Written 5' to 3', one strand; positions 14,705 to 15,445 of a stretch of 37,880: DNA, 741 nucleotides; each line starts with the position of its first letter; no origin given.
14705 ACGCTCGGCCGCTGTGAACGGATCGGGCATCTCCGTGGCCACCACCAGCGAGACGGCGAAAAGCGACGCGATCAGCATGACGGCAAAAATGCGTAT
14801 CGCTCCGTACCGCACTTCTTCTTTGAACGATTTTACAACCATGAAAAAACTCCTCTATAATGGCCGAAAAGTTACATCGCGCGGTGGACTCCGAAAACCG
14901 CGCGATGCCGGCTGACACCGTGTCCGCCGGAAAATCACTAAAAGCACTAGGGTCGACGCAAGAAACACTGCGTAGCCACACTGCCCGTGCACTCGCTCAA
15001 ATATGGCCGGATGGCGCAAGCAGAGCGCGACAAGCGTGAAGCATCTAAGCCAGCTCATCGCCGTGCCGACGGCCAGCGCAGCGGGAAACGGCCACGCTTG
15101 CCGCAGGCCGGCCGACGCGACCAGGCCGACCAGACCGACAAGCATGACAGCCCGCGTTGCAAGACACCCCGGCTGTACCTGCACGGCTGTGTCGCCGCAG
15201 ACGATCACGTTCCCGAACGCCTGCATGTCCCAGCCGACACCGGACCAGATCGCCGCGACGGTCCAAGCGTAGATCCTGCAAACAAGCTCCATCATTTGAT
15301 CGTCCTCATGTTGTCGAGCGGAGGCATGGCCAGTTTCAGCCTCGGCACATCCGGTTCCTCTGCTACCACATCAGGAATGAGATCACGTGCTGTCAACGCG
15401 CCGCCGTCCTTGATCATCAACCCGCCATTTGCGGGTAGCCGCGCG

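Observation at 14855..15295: Phage-encoded mini membrane protein with an exosortase/archaeosortase-like Cys-Arg-His core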

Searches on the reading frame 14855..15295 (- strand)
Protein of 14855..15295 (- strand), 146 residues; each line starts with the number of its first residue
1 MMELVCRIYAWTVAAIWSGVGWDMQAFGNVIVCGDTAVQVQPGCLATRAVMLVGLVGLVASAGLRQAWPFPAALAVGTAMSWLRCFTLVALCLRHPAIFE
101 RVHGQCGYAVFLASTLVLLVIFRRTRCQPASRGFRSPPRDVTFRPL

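Call 3: search_protein_families(library=pfam, proteins=[window:14855-15295:-], max_evalue=10)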
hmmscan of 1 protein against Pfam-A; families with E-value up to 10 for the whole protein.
window:14855-15295:- (146 aa): 1 family
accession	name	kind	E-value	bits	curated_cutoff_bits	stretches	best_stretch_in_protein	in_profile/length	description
PF09721.15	Exosortase_EpsH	-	9.3e-07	28.9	25.7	1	8-123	130-252/254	Transmembrane exosortase (Exosortase_EpsH)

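Call 4: search_protein_families(library=ncbifam, proteins=[window:14855-15295:-], max_evalue=10)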
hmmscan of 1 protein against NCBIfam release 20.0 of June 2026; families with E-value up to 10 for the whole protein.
window:14855-15295:- (146 aa): 4 families
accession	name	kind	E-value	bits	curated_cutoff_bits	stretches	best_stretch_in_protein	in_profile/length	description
TIGR04178.1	exo_archaeo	signature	5.2e-06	26.7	23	1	38-123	1-93/97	exosortase/archaeosortase family protein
NF033464.1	cyanoexo_CrtC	exception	0.029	13.9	225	1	6-83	149-227/278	cyanoexosortase C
NF007133.0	PRK09579.1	equivalog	0.19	9.2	1763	1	36-92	941-996/1017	multidrug efflux RND transporter permease subunit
NF008180.0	PRK10929.1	equivalog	0.78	7.4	809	1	62-81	543-562/1109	miniconductance mechanosensitive channel MscM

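Call 11: find_homologous_proteins(query=window:14855-15295:-, max_evalue=0.001)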
Query window:14855-15295:- (146 aa): 3 proteins with E <= 0.001 among 253 candidates.
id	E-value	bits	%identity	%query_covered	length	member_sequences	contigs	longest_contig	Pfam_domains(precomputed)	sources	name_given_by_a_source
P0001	1.9e-80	286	91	100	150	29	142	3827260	-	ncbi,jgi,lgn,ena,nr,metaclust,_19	ncbi:MAG: hypothetical protein KBI41_08110 [Kiritimatiellae bacterium]|jgi:exosortase/archaeosortase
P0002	2.4e-58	214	68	98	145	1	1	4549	-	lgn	-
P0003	3.5e-18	84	93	29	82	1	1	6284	-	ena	-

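Call 12: find_related_loci(query=window:14855-15295:-, collection=viral_contigs, flank=10000)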
Query window:14855-15295:- (146 aa) in viral_contigs; peptide patterns used: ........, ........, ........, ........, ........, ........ (x = any residue, [..] = any of these).
10 stretches matched a pattern, but none encodes a relative of the query by tblastn (E <= 1e-3).

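Call 14: find_encoding_contigs(protein=P0001, flank=10000, max_places=8)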
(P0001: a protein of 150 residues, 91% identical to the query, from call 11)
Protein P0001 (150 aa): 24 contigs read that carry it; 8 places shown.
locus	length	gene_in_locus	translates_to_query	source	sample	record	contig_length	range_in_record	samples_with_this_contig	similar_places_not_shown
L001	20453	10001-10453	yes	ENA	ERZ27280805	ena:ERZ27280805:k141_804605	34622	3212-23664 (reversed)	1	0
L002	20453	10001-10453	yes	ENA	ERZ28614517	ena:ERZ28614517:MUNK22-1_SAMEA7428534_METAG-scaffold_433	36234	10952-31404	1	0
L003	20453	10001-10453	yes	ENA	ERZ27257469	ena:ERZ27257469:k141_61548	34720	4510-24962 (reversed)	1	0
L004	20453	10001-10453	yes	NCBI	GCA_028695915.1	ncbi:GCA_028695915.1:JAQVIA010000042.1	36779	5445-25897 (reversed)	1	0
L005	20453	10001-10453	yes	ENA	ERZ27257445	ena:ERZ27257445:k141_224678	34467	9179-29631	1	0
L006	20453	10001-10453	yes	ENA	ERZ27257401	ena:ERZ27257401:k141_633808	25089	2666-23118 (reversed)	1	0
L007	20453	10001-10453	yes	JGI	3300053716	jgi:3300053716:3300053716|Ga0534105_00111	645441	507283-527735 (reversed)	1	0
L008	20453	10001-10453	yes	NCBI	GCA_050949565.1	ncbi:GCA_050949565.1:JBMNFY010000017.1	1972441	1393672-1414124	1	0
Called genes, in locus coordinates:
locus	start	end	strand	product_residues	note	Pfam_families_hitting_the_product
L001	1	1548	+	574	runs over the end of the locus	PF06152:Phage_min_cap2, PF18810:PBECR2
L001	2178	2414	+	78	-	-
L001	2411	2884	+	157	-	-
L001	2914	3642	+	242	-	-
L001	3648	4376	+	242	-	-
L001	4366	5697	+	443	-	-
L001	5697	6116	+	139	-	-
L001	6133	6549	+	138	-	-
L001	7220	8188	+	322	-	-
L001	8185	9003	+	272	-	-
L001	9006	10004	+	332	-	-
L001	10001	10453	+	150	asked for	-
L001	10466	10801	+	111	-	-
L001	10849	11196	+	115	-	-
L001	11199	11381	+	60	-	-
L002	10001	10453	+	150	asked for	-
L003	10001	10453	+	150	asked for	-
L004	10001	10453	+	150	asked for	-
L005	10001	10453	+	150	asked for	-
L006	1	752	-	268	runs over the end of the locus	PF08843:AbiEii (faint)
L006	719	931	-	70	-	-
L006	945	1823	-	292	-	PF00175:NAD_binding_1 (weak), PF10418:DHODB_Fe-S_bind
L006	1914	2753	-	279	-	PF03446:NAD_binding_2 (weak), PF03807:F420_oxidored, PF02153:PDH_N, PF20463:PDH_C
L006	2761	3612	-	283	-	PF04909:Amidohydro_2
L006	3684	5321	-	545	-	PF07607:DUF1570 (weak)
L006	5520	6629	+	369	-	PF05598:DUF772 (weak), PF01609:DDE_Tnp_1 (weak)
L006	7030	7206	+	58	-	-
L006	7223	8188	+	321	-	-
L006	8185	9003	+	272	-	-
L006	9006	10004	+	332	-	-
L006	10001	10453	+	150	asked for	-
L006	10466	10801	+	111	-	-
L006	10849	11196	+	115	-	-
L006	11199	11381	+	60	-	-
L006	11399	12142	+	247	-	-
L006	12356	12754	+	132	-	PF00472:RF-1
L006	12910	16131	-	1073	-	PF17757:UvrB_inter, PF02559:CarD_TRCF_RID, PF00270:DEAD, PF04851:ResIII, PF00271:Helicase_C, PF03461:TRCF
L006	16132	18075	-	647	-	PF13646:HEAT_2, PF00514:Arm (faint), PF13646:HEAT_2 (weak)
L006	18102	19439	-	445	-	PF01408:GFO_IDH_MocA, PF19051:GFO_IDH_MocA_C2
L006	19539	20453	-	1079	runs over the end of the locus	PF00930:DPPIV_N (faint), PF26549:Tricorn_N, PF07676:PD40 (weak), PF26550:Tricorn_2nd, PF14684:Tricorn_C1 (weak), PF14685:PDZ_Tricorn (weak), PF17820:PDZ_6, PF03572:Peptidase_S41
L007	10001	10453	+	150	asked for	-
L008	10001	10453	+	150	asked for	-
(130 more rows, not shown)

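Call 15: find_encoding_contigs(protein=P0002, flank=10000, max_places=4)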
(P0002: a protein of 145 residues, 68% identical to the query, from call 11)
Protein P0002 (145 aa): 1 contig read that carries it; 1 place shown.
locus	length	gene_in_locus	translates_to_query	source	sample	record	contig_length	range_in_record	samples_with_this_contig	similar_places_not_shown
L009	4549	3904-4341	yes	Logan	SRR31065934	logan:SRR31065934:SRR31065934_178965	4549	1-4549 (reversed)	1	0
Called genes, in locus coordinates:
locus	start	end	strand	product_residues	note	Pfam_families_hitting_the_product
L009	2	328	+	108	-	?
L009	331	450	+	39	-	-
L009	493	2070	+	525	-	-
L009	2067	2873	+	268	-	-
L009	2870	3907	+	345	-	-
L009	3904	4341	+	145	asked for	-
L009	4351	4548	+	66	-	?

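Call 18: search_solved_structures(query=window:14855-15295:-, max_evalue=10, show_alignments=2)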
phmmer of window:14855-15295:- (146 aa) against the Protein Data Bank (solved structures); distinct sequences matched with E-value up to 10: 3.
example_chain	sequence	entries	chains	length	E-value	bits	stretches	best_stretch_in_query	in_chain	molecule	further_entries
11sr_A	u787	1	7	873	0.3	14.1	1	58-92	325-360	Miniconductance mechanosensitive channel MscM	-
11so_A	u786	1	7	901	0.33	14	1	58-92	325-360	Miniconductance mechanosensitive channel MscM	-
11sm_A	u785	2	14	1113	0.6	13.2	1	58-92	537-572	Miniconductance mechanosensitive channel MscM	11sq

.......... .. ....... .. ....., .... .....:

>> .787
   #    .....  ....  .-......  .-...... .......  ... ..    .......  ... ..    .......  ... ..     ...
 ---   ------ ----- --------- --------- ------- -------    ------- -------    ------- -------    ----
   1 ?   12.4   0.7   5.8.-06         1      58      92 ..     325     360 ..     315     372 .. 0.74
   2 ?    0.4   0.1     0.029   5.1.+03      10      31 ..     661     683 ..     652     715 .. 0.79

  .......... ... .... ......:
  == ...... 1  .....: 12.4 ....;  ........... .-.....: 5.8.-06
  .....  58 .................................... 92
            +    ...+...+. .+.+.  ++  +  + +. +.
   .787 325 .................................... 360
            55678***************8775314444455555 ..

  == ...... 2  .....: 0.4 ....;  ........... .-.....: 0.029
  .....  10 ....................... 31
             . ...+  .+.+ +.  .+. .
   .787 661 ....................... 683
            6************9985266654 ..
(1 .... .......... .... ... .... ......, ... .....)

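Call 20: search_protein_representatives(protein=window:14855-15295:-)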
Query: 146 residues. Proteins with E-value up to 0.001 (for the whole library): 11; up to 1e-10: 9; up to 1e-30: 1. The best 11 are listed.
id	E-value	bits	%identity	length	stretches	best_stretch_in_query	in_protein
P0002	7.6e-59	214.1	71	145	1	1-135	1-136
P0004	4.7e-29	117.4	51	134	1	3-123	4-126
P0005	1.2e-25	106.4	90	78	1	1-63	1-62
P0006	4.0e-23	98.2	45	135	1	1-128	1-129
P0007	9.6e-19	84.0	38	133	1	2-124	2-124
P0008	1.6e-18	83.2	42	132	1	1-119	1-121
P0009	2.9e-16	75.9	46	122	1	24-130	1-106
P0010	2.5e-13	66.4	59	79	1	1-59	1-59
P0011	3.0e-11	59.6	35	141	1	3-123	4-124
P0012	2.0e-10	56.9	43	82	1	51-126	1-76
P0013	6.5e-04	35.8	30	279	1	4-120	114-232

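Call 23: find_homologous_proteins(query=A2, max_evalue=0.001)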
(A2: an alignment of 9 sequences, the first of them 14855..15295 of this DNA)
Query A2 (9 sequences) (146 aa, profile of the alignment): 8 proteins with E <= 0.001 among 8000 candidates.
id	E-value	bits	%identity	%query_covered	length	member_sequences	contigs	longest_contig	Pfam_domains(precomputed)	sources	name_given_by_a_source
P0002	6.5e-57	209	68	98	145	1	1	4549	-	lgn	-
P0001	2.9e-54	201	91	100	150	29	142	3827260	-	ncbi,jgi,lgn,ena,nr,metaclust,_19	ncbi:MAG: hypothetical protein KBI41_08110 [Kiritimatiellae bacterium]|jgi:exosortase/archaeosortase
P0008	7.1e-47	177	42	81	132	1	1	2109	-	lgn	-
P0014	2.4e-45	172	54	95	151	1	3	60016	-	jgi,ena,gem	jgi:exosortase/archaeosortase family protein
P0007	3.5e-45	171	37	88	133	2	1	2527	PF09721.16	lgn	-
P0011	2.4e-41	159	35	84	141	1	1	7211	-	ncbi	-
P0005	1.2e-19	89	87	42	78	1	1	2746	-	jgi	jgi:hypothetical protein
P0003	1.3e-12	66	93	29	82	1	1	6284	-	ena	-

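Call 26: find_encoding_contigs(protein=P0014, flank=10000, max_places=3)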
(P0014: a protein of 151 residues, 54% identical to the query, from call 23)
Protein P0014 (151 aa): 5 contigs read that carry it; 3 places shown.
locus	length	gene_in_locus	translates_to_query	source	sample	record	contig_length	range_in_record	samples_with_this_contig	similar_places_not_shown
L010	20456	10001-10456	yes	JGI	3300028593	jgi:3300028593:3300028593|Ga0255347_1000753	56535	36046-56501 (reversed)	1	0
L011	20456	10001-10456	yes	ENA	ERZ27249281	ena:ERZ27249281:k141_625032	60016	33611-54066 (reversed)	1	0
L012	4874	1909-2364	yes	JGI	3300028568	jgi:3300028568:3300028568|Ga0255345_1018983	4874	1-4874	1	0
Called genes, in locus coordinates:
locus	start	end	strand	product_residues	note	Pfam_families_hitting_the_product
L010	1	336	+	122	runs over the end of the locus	?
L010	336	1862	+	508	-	PF06074:Portal_Mu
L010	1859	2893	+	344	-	PF10123:Mu-like_Pro_N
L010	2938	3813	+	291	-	-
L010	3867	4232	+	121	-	-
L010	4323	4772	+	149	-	PF07030:Phage_Mu_Gp36 (weak)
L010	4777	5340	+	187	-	-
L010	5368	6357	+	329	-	-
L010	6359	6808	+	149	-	-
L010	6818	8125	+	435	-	PF13306:LRR_5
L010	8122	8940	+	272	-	-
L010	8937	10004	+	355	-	-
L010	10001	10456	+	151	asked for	-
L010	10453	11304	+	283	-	-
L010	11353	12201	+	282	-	-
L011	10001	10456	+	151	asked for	-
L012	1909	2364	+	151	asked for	-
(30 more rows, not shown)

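Call 27: find_encoding_contigs(protein=P0011, flank=10000, max_places=3)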
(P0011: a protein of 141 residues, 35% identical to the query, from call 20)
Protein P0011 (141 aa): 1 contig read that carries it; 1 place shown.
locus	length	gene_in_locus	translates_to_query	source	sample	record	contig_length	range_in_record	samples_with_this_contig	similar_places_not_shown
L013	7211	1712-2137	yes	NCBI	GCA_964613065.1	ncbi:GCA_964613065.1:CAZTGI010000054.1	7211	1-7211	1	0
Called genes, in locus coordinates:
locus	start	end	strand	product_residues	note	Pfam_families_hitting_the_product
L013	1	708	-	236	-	?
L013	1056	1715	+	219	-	-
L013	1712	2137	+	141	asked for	-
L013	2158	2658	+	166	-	-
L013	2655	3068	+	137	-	-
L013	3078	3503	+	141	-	-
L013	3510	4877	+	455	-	-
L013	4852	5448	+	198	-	-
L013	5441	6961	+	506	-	-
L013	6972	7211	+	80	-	?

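Call 28: find_encoding_contigs(protein=P0007, flank=10000, max_places=2)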
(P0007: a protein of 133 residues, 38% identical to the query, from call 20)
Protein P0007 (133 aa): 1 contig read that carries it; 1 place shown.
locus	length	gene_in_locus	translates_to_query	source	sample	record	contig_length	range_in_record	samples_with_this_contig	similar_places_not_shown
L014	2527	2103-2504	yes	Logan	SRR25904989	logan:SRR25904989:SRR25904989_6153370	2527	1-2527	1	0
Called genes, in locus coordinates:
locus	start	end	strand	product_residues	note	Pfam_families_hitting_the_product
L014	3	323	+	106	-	?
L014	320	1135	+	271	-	-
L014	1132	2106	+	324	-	-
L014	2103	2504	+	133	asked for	PF09721:Exosortase_EpsH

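Call 29: find_encoding_contigs(protein=P0008, flank=10000, max_places=2)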
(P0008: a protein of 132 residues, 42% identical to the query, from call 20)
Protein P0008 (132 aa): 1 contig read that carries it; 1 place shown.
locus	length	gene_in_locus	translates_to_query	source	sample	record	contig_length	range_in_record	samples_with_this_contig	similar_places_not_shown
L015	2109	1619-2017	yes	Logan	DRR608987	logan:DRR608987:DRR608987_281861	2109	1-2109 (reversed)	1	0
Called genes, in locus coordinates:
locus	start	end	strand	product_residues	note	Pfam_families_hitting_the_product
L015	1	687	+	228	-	?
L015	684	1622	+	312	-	-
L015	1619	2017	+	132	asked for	-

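Call 32: search_protein_families(library=phrogs, proteins=[window:14855-15295:-], max_evalue=0.01)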
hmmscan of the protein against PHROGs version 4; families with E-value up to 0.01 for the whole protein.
window:14855-15295:- (146 aa): 0 families

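Call 35: search_protein_families(library=ncbifam, proteins=[P0013, P0014, P0007], max_evalue=1)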
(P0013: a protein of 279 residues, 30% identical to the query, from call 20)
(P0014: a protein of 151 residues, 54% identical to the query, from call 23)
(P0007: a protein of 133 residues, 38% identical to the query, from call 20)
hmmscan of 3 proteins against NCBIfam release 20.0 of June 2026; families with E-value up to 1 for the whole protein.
P0013 (279 aa): 20 families
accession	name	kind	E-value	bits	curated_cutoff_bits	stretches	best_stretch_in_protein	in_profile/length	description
TIGR03763.1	cyanoexo_CrtA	exception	7.5e-26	91.2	150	1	42-234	64-253/260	cyanoexosortase A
NF033464.1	cyanoexo_CrtC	exception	2.9e-19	69.7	225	1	108-231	141-266/278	cyanoexosortase C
TIGR02602.1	8TM_EpsH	subfamily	9.2e-13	48.3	105.55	1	43-235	44-236/241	exosortase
TIGR04156.1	cyanoexo_CrtB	exception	3.1e-12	46.6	300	1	68-237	92-264/280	cyanoexosortase B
TIGR03109.2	exosort_XrtA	exception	5.3e-12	45.7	208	1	18-233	42-253/261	exosortase A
TIGR04178.1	exo_archaeo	signature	6.1e-11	42.5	23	1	148-234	1-89/97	exosortase/archaeosortase family protein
NF038142.1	exosort_XrtW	exception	2.5e-10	39.3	425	1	41-205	64-228/494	exosortase W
TIGR03113.1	exosort_XrtB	exception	3.1e-10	40.1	275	1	39-206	60-228/268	exosortase B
TIGR04151.1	exosort_VPDSG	exception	9.1e-09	35.1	300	1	74-234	132-294/306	VPDSG-CTERM-specific exosortase XrtC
NF035943.2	exosort_XrtV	exception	3.7e-07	29.7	313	1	33-233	59-260/270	exosortase V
TIGR04152.1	exosort_VPLPA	exception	4.7e-07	29.2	400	1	41-205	41-205/486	VPLPA-CTERM-specific exosortase XrtD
TIGR04177.1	exosort_XrtH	exception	1.6e-06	28.2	86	1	104-223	23-138/158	exosortase H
NF046081.1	exosort_XrtX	exception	6.9e-06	26.1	170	1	114-220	35-142/168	exosortase X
NF033770.1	exosort_XrtT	exception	0.00011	20.9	250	1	115-234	136-254/472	exosortase T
TIGR03762.1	archaeo_artC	exception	0.00012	22.1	100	1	124-207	153-240/274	archaeosortase C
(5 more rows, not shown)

P0014 (151 aa): 2 families
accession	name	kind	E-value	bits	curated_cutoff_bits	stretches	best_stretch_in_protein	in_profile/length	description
TIGR04178.1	exo_archaeo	signature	4.4e-05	23.7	23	1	38-122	1-92/97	exosortase/archaeosortase family protein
NF046081.1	exosort_XrtX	exception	4.4e-05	23.5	170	1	14-117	45-153/168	exosortase X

P0007 (133 aa): 4 families
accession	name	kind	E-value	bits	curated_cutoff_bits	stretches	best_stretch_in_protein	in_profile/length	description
TIGR02602.1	8TM_EpsH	subfamily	0.00015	21.4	105.55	1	2-122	110-237/241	exosortase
TIGR03109.2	exosort_XrtA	exception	0.00025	20.6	208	1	1-121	128-255/261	exosortase A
TIGR04178.1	exo_archaeo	signature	0.0047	17.2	23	1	39-123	2-92/97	exosortase/archaeosortase family protein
NF050115.1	membrane_Rv2732c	subfamily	0.42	10.2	60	1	51-86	75-110/177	Rv2732c family membrane protein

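Call 36: search_dna_similar(query=window:14855-15295:-, collection=phages, mode=protein, max_evalue=1)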
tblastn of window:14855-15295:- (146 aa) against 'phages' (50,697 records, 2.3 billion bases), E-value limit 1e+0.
No match.

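Call 38: predict_structure(alignment_id=A2)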
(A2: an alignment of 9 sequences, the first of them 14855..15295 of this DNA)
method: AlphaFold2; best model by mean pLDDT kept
length: 146 residues; sequences in the alignment: 9
mean_pLDDT: 80.4   pTM: 0.64
mean pLDDT of the five models: 80.4, 80.3, 79.6, 79.5, 79.0
residues with pLDDT >= 90: 15; 70-90: 107; 50-70: 21; < 50: 3
segments of 3 or more residues with pLDDT < 50: 133-135
pLDDT, mean of each block of 10 residues (from residue 1): 82 88 89 86 76 90 89 89 84 82 78 84 70 52 56
secondary structure, 60 per line:
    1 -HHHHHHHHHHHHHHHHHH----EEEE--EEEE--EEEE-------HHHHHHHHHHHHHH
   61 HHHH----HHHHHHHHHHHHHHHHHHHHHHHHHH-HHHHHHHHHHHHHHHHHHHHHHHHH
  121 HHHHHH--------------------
elements in order: H2-19 E24-27 E30-33 E36-39 H47-64 H69-94 H96-126
